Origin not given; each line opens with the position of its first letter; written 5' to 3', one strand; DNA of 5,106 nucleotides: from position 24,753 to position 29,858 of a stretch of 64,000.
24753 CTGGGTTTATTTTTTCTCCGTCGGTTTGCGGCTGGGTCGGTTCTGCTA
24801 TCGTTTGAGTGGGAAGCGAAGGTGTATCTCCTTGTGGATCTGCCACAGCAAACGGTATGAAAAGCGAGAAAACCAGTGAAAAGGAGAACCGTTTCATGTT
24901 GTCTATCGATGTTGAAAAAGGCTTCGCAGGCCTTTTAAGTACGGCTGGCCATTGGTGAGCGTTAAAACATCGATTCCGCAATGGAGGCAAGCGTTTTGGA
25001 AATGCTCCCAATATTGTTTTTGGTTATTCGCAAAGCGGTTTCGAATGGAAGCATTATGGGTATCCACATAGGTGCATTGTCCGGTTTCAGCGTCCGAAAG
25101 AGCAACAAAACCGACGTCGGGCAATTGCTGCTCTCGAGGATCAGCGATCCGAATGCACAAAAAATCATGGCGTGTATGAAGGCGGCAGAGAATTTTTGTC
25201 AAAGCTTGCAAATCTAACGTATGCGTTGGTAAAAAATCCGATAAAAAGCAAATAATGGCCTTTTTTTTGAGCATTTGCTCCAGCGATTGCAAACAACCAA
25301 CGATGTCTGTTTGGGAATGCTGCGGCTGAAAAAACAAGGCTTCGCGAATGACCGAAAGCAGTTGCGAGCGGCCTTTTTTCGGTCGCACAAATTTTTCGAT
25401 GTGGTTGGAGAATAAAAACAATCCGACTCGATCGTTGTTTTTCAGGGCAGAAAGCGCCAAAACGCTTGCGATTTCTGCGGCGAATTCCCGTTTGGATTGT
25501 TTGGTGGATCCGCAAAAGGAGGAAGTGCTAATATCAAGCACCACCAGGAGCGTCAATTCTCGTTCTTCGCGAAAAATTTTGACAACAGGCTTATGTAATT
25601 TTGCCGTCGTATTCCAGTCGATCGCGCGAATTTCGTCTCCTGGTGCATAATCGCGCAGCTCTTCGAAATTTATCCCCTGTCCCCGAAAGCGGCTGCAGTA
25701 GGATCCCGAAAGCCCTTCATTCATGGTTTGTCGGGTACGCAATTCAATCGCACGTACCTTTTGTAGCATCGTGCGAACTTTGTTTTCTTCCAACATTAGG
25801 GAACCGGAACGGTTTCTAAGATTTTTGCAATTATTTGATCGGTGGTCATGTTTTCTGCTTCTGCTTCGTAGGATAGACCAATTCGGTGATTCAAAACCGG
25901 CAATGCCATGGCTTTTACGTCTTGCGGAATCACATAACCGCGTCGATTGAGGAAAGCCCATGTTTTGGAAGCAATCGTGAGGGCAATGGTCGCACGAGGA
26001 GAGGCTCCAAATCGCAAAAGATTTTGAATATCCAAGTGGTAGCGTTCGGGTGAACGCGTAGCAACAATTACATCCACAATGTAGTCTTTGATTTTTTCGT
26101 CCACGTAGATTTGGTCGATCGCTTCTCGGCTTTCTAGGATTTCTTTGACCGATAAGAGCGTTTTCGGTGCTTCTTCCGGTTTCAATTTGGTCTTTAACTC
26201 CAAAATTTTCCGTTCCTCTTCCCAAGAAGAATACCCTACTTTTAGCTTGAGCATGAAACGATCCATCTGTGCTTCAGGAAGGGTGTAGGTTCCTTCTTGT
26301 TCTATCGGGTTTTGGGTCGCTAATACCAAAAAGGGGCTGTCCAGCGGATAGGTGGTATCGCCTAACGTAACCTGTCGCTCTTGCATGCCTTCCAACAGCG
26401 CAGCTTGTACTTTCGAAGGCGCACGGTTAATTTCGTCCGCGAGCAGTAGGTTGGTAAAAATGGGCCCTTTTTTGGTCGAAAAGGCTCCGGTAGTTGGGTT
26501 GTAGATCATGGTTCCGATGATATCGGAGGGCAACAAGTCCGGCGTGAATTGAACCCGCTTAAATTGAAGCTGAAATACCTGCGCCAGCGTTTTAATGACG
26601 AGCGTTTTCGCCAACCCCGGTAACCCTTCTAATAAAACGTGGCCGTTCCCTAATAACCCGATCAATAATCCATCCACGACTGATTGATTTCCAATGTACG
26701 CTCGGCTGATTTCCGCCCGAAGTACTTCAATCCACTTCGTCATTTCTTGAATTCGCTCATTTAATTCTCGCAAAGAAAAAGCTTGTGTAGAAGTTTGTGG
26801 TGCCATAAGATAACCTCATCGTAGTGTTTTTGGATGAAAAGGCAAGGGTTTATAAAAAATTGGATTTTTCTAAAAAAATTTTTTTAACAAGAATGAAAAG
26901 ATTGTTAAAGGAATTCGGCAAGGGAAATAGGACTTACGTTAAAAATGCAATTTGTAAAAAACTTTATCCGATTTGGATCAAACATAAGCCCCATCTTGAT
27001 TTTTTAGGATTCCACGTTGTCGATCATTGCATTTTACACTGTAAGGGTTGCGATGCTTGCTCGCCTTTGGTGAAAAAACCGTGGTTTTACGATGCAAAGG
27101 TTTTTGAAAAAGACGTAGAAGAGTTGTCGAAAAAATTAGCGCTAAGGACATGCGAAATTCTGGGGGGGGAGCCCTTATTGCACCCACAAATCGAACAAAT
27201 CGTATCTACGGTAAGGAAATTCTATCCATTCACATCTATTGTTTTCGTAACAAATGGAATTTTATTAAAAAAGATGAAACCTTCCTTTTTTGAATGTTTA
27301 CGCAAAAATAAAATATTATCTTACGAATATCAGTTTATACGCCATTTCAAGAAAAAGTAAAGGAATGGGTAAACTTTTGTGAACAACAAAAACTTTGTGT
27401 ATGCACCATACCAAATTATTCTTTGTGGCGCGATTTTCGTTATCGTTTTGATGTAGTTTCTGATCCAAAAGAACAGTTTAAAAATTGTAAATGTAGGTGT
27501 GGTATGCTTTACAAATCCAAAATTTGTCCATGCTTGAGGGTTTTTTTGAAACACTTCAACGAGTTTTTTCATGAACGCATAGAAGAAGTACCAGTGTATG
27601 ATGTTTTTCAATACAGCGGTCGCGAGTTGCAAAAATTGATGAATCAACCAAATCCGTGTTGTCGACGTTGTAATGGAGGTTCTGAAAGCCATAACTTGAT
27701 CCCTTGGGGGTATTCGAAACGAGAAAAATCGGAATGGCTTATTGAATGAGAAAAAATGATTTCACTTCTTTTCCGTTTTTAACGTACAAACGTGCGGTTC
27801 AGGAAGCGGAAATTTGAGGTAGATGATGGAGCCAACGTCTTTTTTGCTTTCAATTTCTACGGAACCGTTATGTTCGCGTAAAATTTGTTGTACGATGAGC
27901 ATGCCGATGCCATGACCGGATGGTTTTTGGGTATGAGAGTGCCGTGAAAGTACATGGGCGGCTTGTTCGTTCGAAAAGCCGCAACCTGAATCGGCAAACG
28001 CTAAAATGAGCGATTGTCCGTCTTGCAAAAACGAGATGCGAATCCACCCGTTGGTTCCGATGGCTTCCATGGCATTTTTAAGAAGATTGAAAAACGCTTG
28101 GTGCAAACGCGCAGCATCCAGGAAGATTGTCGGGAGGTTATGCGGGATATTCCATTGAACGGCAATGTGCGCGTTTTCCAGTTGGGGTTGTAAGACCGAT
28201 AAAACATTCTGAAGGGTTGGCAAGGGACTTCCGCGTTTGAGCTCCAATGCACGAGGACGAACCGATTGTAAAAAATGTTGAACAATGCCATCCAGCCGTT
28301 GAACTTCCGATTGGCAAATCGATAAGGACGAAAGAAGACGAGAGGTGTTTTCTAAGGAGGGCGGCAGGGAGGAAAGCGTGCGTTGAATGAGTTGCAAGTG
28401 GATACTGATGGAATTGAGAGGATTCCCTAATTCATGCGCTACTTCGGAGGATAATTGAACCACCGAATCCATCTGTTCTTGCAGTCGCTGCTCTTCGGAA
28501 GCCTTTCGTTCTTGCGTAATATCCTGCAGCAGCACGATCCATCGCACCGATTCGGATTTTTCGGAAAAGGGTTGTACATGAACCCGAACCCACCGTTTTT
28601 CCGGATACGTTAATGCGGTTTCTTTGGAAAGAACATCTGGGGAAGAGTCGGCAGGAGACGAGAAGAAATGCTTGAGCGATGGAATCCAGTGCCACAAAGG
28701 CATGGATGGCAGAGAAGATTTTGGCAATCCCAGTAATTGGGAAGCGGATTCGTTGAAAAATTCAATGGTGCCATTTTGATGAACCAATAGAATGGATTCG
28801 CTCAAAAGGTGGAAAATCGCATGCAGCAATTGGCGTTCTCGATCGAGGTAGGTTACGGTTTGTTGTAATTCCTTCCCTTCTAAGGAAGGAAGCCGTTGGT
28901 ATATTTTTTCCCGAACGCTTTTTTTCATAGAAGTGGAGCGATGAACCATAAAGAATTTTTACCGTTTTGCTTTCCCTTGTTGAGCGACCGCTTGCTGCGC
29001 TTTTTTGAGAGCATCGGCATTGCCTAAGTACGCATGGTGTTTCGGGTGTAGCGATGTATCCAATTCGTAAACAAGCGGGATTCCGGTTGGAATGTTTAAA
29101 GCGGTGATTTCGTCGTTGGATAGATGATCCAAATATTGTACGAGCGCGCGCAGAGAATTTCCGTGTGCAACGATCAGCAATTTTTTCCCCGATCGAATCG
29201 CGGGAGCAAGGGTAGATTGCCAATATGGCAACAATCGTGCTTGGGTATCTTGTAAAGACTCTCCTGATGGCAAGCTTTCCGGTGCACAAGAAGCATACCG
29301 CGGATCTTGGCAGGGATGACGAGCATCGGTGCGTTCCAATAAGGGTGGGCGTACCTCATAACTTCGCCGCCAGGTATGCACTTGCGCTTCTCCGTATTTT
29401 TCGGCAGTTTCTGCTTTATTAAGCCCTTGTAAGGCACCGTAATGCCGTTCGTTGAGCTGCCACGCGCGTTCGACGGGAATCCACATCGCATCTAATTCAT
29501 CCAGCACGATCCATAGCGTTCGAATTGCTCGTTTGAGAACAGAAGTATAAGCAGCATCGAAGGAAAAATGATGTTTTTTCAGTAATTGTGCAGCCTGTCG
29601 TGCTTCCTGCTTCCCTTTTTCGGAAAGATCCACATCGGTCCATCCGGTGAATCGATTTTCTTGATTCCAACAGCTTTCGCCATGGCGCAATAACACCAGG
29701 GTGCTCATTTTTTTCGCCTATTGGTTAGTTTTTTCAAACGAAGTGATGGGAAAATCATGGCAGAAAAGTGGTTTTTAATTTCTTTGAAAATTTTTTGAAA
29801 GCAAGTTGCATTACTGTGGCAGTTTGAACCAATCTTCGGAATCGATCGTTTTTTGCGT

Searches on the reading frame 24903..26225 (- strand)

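Call 83: search_protein_families(library=pfam, proteins=[window:24903-26225:-], max_evalue=0.00001)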
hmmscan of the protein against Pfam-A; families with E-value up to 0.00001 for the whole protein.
window:24903-26225:- (440 aa): 2 families
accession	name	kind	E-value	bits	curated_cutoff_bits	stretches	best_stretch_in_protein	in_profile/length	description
PF01882.25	DUF58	-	2.3e-63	213.8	23.4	1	189-403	1-211/216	Protein of unknown function DUF58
PF13519.12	VWA_2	-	3.1e-12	47.5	27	1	226-331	1-106/107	von Willebrand factor type A domain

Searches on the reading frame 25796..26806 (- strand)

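Call 83: search_protein_families(library=pfam, proteins=[window:25796-26806:-], max_evalue=0.00001)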
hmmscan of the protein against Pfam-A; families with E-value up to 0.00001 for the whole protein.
window:25796-26806:- (336 aa): 4 families
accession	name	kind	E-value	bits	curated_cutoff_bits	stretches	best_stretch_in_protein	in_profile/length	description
PF07726.17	AAA_3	-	1.7e-64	216.1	27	1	56-186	1-131/131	ATPase family associated with various cellular activities (AAA)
PF17863.7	AAA_lid_2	-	2.4e-21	75.7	22.7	1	262-329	7-74/74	AAA lid domain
PF20030.5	bpMoxR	-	3.1e-13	49.7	27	1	31-209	8-185/205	MoxR domain in the MoxR-vWA-beta-propeller ternary systems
PF07728.20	AAA_5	-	4.4e-13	49.9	22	1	56-184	1-139/139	AAA domain (dynein-related subfamily)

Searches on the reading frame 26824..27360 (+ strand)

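Call 82: search_protein_families(library=pfam, proteins=[window:26824-27360:+], max_evalue=0.00001)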
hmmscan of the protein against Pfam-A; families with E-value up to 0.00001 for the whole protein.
window:26824-27360:+ (178 aa): 2 families
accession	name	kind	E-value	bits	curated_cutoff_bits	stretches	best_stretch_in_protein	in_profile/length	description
PF04055.27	Radical_SAM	-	2.1e-08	35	29.5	1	66-153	4-91/166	Radical SAM superfamily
PF13353.11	Fer4_12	-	7.6e-08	33.2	22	1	64-165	10-106/137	4Fe-4S single cluster domain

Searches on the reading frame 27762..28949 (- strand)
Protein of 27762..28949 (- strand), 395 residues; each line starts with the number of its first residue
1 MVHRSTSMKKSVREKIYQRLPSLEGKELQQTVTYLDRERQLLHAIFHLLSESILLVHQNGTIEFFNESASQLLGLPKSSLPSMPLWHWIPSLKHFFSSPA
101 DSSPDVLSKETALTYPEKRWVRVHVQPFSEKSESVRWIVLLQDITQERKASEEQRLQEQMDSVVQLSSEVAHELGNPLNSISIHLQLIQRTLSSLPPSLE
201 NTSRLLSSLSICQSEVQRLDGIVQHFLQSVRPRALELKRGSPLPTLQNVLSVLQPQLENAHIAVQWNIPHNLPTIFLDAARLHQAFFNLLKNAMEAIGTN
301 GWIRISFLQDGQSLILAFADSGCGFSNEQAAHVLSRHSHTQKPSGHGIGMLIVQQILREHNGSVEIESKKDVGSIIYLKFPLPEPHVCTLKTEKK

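Call 29: search_protein_families(library=pfam, proteins=[window:27762-28949:-], max_evalue=0.00001)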
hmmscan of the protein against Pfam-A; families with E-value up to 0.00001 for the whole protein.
window:27762-28949:- (395 aa): 3 families
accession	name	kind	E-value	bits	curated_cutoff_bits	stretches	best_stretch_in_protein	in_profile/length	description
PF02518.31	HATPase_c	-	2.1e-19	70.4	26.4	1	278-383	2-110/111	Histidine kinase-, DNA gyrase B-, and HSP90-like ATPase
PF14501.12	HATPase_c_5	-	1.9e-09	37.8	22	1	282-370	6-92/102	GHKL domain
PF00512.31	HisKA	-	1.6e-08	34.9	26.9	1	165-232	4-63/66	His Kinase A (phospho-acceptor) domain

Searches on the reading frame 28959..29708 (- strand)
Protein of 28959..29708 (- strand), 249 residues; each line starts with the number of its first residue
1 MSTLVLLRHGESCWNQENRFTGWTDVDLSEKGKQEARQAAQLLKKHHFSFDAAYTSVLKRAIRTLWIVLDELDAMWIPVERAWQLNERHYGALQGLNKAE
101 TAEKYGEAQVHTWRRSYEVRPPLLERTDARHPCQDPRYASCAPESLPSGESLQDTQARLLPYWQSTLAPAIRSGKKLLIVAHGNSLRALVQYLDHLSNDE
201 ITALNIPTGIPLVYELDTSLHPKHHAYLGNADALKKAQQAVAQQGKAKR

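Call 29: search_protein_families(library=pfam, proteins=[window:28959-29708:-], max_evalue=0.00001)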
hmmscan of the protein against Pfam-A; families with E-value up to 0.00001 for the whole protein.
window:28959-29708:- (249 aa): 1 family
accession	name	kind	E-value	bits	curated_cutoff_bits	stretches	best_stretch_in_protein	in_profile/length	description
PF00300.27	His_Phos_1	-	1.4e-39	136.3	21.7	2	4-126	1-118/194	Histidine phosphatase superfamily (branch 1)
